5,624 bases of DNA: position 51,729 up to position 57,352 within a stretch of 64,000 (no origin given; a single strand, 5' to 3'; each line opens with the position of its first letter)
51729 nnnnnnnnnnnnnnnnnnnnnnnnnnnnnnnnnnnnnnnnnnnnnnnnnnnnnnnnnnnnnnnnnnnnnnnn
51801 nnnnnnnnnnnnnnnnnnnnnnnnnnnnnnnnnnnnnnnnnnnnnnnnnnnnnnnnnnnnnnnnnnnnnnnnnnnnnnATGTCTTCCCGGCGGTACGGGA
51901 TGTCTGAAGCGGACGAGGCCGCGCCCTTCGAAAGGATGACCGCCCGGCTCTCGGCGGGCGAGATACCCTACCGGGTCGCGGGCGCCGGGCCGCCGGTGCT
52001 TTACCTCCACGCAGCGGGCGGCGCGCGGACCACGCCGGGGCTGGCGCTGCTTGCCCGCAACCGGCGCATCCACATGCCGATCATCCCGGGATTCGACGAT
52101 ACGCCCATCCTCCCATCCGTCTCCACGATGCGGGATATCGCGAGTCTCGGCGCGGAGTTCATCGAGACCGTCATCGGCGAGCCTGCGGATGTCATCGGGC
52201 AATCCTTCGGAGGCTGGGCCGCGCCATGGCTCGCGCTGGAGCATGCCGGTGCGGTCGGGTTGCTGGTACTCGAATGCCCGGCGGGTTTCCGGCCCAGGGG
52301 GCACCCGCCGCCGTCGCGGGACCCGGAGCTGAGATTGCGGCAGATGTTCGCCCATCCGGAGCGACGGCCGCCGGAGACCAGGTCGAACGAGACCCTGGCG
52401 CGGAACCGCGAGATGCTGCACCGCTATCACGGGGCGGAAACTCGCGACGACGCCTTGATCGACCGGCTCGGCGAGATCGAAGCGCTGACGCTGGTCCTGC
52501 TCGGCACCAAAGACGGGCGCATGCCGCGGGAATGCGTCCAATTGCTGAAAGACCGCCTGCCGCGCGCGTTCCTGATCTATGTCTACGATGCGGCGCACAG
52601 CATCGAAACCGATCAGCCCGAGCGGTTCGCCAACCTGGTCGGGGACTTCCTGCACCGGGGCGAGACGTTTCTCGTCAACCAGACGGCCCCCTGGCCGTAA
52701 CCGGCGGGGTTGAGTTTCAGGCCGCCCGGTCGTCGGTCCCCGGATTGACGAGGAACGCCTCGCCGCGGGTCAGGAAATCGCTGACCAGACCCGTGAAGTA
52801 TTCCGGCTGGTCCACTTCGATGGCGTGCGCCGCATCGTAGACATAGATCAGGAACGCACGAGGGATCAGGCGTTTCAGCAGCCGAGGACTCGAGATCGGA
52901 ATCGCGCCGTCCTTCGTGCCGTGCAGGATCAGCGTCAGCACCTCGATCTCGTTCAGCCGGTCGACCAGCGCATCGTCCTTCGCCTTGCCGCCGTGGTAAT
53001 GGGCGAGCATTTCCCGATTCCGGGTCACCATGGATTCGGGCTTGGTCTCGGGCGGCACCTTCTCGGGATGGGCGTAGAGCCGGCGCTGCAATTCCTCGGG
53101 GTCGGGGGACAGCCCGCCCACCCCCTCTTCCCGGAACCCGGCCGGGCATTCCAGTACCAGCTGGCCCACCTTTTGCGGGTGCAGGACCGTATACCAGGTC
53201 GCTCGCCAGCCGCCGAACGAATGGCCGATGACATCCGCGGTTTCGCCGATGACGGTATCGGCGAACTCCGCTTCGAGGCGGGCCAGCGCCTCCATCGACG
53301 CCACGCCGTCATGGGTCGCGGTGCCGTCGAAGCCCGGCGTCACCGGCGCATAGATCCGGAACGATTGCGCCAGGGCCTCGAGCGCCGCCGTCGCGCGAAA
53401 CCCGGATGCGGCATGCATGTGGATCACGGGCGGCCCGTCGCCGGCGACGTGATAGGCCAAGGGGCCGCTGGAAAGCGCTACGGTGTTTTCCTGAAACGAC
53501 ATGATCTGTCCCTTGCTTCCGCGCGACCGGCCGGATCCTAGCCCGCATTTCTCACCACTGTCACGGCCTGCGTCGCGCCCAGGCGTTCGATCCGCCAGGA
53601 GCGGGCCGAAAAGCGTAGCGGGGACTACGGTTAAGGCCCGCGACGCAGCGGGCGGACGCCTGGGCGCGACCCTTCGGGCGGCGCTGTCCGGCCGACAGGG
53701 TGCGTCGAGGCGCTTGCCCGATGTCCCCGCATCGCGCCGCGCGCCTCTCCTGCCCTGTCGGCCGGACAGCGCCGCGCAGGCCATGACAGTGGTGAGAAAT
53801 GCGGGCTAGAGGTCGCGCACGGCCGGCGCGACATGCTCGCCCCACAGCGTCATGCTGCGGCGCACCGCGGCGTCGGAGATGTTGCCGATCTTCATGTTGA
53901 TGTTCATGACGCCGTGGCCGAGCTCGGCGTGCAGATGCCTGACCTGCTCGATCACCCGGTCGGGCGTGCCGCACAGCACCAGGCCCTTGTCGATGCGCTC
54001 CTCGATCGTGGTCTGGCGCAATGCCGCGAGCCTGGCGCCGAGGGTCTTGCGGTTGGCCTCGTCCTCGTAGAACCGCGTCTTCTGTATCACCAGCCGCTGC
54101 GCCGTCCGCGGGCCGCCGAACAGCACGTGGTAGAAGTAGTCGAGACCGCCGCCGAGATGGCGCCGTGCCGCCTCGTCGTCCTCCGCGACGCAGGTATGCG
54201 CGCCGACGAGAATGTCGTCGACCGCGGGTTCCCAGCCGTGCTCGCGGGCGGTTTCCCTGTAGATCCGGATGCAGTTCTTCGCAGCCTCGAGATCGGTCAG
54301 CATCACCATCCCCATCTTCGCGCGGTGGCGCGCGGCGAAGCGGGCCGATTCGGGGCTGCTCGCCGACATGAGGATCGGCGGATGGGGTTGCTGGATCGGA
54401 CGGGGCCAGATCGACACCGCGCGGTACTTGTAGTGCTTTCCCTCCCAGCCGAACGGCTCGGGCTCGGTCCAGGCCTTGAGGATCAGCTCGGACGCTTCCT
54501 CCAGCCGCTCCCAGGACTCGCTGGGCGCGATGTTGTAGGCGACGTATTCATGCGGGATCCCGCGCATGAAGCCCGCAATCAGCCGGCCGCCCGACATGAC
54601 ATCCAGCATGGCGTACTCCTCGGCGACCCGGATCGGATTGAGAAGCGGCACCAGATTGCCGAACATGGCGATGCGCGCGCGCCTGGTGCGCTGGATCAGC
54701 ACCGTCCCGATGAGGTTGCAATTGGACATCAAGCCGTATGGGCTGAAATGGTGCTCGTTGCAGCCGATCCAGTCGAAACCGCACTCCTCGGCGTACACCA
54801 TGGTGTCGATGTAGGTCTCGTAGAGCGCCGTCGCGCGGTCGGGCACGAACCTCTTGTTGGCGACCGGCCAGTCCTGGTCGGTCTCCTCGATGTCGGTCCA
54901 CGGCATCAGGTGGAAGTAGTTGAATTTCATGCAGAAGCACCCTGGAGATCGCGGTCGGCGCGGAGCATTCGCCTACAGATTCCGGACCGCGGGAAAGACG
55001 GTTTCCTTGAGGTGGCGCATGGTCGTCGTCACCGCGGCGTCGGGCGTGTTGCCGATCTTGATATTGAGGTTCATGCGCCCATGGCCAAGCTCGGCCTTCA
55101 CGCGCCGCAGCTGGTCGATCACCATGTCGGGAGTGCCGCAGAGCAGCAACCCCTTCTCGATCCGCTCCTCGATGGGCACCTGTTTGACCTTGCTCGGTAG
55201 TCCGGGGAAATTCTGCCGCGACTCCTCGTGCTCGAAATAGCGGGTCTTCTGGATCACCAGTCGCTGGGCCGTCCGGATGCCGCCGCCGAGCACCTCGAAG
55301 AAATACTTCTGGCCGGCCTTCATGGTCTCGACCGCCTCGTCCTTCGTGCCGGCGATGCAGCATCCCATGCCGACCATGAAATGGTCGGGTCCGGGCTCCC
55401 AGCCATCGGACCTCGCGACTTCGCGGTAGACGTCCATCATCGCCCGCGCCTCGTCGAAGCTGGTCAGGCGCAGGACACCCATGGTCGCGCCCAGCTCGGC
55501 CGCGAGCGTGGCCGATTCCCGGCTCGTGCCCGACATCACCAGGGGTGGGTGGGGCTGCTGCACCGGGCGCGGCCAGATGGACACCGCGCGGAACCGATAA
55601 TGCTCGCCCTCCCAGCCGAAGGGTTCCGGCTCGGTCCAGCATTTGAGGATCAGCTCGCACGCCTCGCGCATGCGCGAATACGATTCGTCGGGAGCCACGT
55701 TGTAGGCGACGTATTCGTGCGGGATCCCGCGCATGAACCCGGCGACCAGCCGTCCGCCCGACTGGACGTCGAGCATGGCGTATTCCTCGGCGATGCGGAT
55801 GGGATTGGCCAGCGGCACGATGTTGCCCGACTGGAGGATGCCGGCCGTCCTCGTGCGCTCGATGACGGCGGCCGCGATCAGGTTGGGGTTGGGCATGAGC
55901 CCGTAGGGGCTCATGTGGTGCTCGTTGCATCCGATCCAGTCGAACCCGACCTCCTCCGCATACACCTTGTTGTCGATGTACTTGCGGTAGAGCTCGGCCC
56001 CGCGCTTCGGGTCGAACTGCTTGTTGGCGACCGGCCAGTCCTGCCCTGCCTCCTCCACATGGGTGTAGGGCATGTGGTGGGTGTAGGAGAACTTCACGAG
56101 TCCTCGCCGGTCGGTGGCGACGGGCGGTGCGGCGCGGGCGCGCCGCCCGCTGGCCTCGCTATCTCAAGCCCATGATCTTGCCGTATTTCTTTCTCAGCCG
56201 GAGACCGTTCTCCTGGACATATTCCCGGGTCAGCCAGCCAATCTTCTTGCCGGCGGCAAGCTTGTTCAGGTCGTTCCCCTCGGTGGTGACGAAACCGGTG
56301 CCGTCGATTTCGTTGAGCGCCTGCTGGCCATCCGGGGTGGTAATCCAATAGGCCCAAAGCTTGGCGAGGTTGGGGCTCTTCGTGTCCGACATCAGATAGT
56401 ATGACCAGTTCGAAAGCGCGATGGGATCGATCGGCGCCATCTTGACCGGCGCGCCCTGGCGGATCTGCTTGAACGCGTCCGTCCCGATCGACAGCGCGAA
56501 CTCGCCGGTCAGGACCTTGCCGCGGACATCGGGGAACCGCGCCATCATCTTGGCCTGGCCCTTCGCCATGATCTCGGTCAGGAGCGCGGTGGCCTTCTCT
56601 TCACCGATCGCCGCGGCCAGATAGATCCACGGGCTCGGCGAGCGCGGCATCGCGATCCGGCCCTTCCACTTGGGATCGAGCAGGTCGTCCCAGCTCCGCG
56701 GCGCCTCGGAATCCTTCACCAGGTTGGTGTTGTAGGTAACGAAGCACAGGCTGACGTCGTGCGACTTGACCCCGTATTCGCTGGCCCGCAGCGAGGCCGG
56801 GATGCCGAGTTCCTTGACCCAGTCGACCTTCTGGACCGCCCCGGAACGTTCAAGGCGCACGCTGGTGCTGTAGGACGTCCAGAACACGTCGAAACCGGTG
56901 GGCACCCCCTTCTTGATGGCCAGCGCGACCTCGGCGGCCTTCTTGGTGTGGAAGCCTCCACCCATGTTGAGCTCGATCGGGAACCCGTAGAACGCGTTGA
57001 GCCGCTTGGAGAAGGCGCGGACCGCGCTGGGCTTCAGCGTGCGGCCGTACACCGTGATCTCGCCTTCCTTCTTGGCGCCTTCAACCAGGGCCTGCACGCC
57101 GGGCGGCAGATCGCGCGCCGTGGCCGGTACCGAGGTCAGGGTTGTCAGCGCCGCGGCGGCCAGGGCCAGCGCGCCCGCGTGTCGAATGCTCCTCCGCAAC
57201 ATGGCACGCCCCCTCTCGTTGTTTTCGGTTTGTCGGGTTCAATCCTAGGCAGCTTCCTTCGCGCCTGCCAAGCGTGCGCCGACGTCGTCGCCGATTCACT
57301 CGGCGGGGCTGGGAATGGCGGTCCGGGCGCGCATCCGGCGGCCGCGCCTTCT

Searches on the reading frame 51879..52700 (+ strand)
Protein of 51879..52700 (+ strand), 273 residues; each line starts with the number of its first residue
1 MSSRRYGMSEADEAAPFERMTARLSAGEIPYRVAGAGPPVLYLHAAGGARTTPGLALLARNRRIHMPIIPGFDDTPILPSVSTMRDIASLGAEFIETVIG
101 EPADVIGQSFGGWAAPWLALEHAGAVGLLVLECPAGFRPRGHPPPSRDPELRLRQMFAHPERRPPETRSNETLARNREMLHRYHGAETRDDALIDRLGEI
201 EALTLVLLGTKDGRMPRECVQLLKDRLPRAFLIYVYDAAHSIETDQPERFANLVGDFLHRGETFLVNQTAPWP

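Call 5: search_protein_families(library=pfam, proteins=[window:51879-52700:+])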
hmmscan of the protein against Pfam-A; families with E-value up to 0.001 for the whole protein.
window:51879-52700:+ (273 aa): 3 families
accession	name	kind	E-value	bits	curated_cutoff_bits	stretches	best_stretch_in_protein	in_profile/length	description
PF12697.13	Abhydrolase_6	-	2.8e-11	45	26.3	1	41-252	2-216/217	Alpha/beta hydrolase family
PF00561.26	Abhydrolase_1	-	8.9e-07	29.3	25.8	1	38-153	1-114/245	alpha/beta hydrolase fold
PF12146.15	Hydrolase_4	-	0.00028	20.7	27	0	84-185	59-160/239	Serine aminopeptidase, S33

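Call 6: search_protein_families(library=ncbifam, proteins=[window:51879-52700:+])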
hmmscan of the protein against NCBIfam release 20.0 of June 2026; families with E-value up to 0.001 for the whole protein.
window:51879-52700:+ (273 aa): 16 families
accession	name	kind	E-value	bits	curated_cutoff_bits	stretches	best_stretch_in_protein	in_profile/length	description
NF051488.1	bifunc_PcaDC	exception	2.3e-13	50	390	2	194-261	186-253/375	bifunctional 3-oxoadipate enol-lactonase/4-carboxymuconolactone decarboxylase PcaDC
TIGR02427.1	protocat_pcaD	equivalog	4.4e-12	45.9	255.85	1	184-258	176-250/251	3-oxoadipate enol-lactonase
NF051487.1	bifunc_PcaCD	exception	6.7e-10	38.6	430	1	193-259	346-412/413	bifunctional 4-carboxymuconolactone decarboxylase/3-oxoadipate enol-lactonase PcaCD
NF011457.0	PRK14875.1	equivalog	2.3e-09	36.7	307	1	12-137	106-234/372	acetoin dehydrogenase dihydrolipoyllysine-residue acetyltransferase subunit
TIGR01738.1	bioH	equivalog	1.9e-07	31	206.95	0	194-257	181-244/245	pimeloyl-ACP methyl ester esterase BioH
NF052610.1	macro_16_ester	equivalog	1.9e-06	27.5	420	1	171-247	192-269/281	alpha/beta fold macrolide esterase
NF045632.1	hydroxlase_HsaD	equivalog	9.1e-06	24.8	400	0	92-137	95-140/290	4,5:9,10-diseco-3-hydroxy-5,9,17-trioxoandrosta-1(10),2-diene-4-oate hydrolase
TIGR03343.1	biphenyl_bphD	equivalog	2.2e-05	23.8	462.15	0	94-139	94-139/282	2-hydroxy-6-oxo-6-phenylhexa-2,4-dienoate hydrolase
NF053693.1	esterase_mleCBF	exception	2.7e-05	23.7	564.5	0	175-249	194-269/279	CBF family alpha/beta fold macrolide esterase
TIGR03611.1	RutD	equivalog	3e-05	23.5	238.5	1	173-259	172-256/258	pyrimidine utilization protein D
TIGR03695.1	menH_SHCHC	equivalog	0.00024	20.6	208.55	0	170-259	166-252/252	2-succinyl-6-hydroxy-2,4-cyclohexadiene-1-carboxylate synthase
NF050089.1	i_nPHAscl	equivalog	0.00027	20.1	300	0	197-258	226-288/288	intracellular short-chain-length polyhydroxyalkanoate depolymerase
TIGR01250.1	pro_imino_pep_2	subfamily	0.00072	19.2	167.65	0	193-258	223-287/288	proline iminopeptidase-family hydrolase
NF053684.1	esterase_mleBCA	exception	0.00075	18.7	570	0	175-252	197-275/281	BCA family alpha/beta fold macrolide esterase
TIGR03056.1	bchO_mg_che_rel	equivalog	0.00091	18.3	172.55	0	189-258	208-277/278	alpha/beta fold hydrolase BchO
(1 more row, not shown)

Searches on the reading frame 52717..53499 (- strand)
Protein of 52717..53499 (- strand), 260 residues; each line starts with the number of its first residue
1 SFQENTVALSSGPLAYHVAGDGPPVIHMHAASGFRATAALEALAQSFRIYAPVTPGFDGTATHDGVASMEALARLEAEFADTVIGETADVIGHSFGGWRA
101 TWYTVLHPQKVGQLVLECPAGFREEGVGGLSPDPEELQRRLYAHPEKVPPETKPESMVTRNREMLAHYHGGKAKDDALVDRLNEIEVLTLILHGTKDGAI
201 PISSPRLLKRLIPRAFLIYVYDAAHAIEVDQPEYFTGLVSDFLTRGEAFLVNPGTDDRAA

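Call 5: search_protein_families(library=pfam, proteins=[window:52717-53499:-])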
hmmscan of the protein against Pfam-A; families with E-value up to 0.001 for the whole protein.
window:52717-53499:- (260 aa): 3 families
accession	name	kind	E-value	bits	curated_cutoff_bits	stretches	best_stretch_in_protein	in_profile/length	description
PF00561.26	Abhydrolase_1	-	2.9e-12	47.2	25.8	1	39-122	19-108/245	alpha/beta hydrolase fold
PF12697.13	Abhydrolase_6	-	1.2e-10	42.8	26.3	1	31-234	11-213/217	Alpha/beta hydrolase family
PF12146.15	Hydrolase_4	-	8.2e-08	32.3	27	1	88-168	78-158/239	Serine aminopeptidase, S33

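Call 6: search_protein_families(library=ncbifam, proteins=[window:52717-53499:-])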
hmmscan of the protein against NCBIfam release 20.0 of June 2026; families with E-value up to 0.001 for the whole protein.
window:52717-53499:- (260 aa): 22 families
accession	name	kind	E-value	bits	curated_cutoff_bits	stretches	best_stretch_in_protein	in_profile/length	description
NF051488.1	bifunc_PcaDC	exception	4.1e-18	65.7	390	2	179-247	186-254/375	bifunctional 3-oxoadipate enol-lactonase/4-carboxymuconolactone decarboxylase PcaDC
TIGR02427.1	protocat_pcaD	equivalog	1.3e-17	64.1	255.85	2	174-244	181-251/251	3-oxoadipate enol-lactonase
NF011457.0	PRK14875.1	equivalog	4.2e-14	52.3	307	1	6-124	114-236/372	acetoin dehydrogenase dihydrolipoyllysine-residue acetyltransferase subunit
NF045632.1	hydroxlase_HsaD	equivalog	1.9e-13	50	400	1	7-145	17-160/290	4,5:9,10-diseco-3-hydroxy-5,9,17-trioxoandrosta-1(10),2-diene-4-oate hydrolase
TIGR01738.1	bioH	equivalog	1.1e-11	44.9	206.95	2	38-116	22-95/245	pimeloyl-ACP methyl ester esterase BioH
NF050089.1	i_nPHAscl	equivalog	2e-10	40.2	300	1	26-123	24-121/288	intracellular short-chain-length polyhydroxyalkanoate depolymerase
NF051487.1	bifunc_PcaCD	exception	3.6e-10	39.5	430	1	178-244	346-412/413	bifunctional 4-carboxymuconolactone decarboxylase/3-oxoadipate enol-lactonase PcaCD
NF052610.1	macro_16_ester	equivalog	8.3e-10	38.5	420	1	158-231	194-268/281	alpha/beta fold macrolide esterase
TIGR03343.1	biphenyl_bphD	equivalog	3.3e-09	36.4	462.15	1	8-145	16-160/282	2-hydroxy-6-oxo-6-phenylhexa-2,4-dienoate hydrolase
TIGR01250.1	pro_imino_pep_2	subfamily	2.6e-08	33.8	167.65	1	171-243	216-287/288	proline iminopeptidase-family hydrolase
TIGR03056.1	bchO_mg_che_rel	equivalog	3.8e-08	32.7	172.55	0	9-98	11-107/278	alpha/beta fold hydrolase BchO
NF052614.1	AB_fold_OlsI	equivalog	4.2e-08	33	385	1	42-125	39-128/272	ornithine lipid biosynthesis O-acyltransferase OlsI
TIGR03695.1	menH_SHCHC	equivalog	1.1e-07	31.6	208.55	0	171-243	180-251/252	2-succinyl-6-hydroxy-2,4-cyclohexadiene-1-carboxylate synthase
NF053693.1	esterase_mleCBF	exception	1.5e-07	31.1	564.5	1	173-230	208-265/279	CBF family alpha/beta fold macrolide esterase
TIGR02240.1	PHA_depoly_arom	equivalog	3.8e-07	29.7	250.6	0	40-118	45-123/276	poly(3-hydroxyalkanoate) depolymerase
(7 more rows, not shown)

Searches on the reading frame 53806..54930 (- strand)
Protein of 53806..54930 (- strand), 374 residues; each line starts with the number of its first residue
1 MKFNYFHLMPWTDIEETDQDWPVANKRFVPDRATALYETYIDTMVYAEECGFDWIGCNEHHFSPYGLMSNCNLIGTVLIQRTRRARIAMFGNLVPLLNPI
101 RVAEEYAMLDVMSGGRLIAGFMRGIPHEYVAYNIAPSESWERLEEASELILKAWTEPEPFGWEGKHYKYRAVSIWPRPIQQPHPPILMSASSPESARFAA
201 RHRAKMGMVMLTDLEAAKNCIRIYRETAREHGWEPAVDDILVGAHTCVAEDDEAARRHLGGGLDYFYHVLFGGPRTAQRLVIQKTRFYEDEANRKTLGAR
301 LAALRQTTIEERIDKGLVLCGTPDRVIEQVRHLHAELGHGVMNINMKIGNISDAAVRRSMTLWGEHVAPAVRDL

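Call 5: search_protein_families(library=pfam, proteins=[window:53806-54930:-])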
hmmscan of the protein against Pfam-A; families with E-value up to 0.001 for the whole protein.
window:53806-54930:- (374 aa): 1 family
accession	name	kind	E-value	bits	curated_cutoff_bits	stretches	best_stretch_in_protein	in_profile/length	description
PF00296.26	Bac_luciferase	-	1.8e-51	175.8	27.9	1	37-335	22-309/314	Luciferase-like monooxygenase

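Call 6: search_protein_families(library=ncbifam, proteins=[window:53806-54930:-])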
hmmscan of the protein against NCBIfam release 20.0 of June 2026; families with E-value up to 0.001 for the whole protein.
window:53806-54930:- (374 aa): 22 families
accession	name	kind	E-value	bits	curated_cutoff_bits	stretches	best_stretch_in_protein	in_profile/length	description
TIGR03858.1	LLM_2I7G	subfamily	2.8e-28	98.9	462.25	2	38-258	26-247/337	Atu2307/SP_0267 family LLM class monooxygenase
TIGR04020.1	seco_metab_LLM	subfamily_domain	1.5e-27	96.6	244.45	1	34-335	15-311/341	MupA/Atu3671 family FMN-dependent luciferase-like monooxygenase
NF052254.1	luciferase_Alph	exception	5.5e-26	91.6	600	1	38-373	22-352/354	luciferase subunit alpha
TIGR03619.1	F420_Rv2161c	subfamily_domain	5.6e-25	88.4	166.9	1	46-246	6-220/247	TIGR03619 family F420-dependent LLM class oxidoreductase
TIGR03560.1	F420_Rv1855c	subfamily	8.3e-20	71.6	231.4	1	35-232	10-216/227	TIGR03560 family F420-dependent LLM class oxidoreductase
TIGR03558.1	oxido_grp_1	subfamily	6.5e-18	65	166.95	1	40-342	22-303/325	MsnO8 family LLM class oxidoreductase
NF052255.1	luciferase_Beta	exception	7.5e-17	61.4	500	1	37-234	21-220/325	luciferase subunit beta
TIGR04036.1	LLM_CE1758_fam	subfamily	2e-16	59.8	479.1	1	41-258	31-251/355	CE1758 family FMN-dependent luciferase-like monooxygenase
TIGR04027.1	LLM_KPN_01858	hypoth_equivalog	1.2e-15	57.3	412.9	1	33-157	15-141/326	putative FMN-dependent luciferase-like monooxygenase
TIGR03621.1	F420_MSMEG_2516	subfamily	3.3e-13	49.4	213.15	1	43-216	19-183/295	TIGR03621 family F420-dependent LLM class oxidoreductase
TIGR04021.1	LLM_DMSO2_sfnG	equivalog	8.5e-12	45.1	382.95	1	39-253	29-243/350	dimethylsulfone monooxygenase SfnG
TIGR03571.1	lucif_BA3436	subfamily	9.1e-12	44.8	303.9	1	76-242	74-239/304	TIGR03571 family LLM class oxidoreductase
TIGR03555.1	F420_mer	equivalog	6.9e-11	42.1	348.7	1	28-340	5-300/325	5,10-methylenetetrahydromethanopterin reductase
TIGR03857.1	F420_MSMEG_2249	hypoth_equivalog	2.4e-09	36.9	218.4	1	29-249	6-215/329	TIGR03857 family LLM class F420-dependent oxidoreductase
TIGR03860.1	FMN_nitrolo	subfamily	8.7e-09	34.7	279.7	1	160-258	186-282/422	NtaA/DmoA family FMN-dependent monooxygenase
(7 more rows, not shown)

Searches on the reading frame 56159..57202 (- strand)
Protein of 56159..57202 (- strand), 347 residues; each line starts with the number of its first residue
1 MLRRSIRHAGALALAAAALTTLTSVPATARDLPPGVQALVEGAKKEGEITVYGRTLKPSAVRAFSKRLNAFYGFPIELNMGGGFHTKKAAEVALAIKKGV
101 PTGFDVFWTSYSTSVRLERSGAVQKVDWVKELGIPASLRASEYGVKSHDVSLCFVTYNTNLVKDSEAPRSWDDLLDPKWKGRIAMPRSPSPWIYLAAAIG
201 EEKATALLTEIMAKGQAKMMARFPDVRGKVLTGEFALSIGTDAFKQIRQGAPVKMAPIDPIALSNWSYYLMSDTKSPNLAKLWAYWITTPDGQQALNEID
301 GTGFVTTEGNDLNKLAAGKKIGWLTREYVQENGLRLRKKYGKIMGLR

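Call 5: search_protein_families(library=pfam, proteins=[window:56159-57202:-])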
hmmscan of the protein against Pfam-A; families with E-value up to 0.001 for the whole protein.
window:56159-57202:- (347 aa): 4 families
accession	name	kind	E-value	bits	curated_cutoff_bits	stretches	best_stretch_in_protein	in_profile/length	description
PF13343.11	SBP_bac_6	-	3.8e-15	56.5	24.6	1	153-332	65-245/245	Bacterial extracellular solute-binding protein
PF13416.11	SBP_bac_8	-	3.4e-14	53.8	27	1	73-308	11-264/279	Bacterial extracellular solute-binding protein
PF01547.30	SBP_bac_1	-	1.2e-06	29.2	26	1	91-294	39-307/307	Bacterial extracellular solute-binding protein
PF13531.11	SBP_bac_11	-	4.6e-05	23.7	25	1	88-297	34-222/227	Bacterial extracellular solute-binding protein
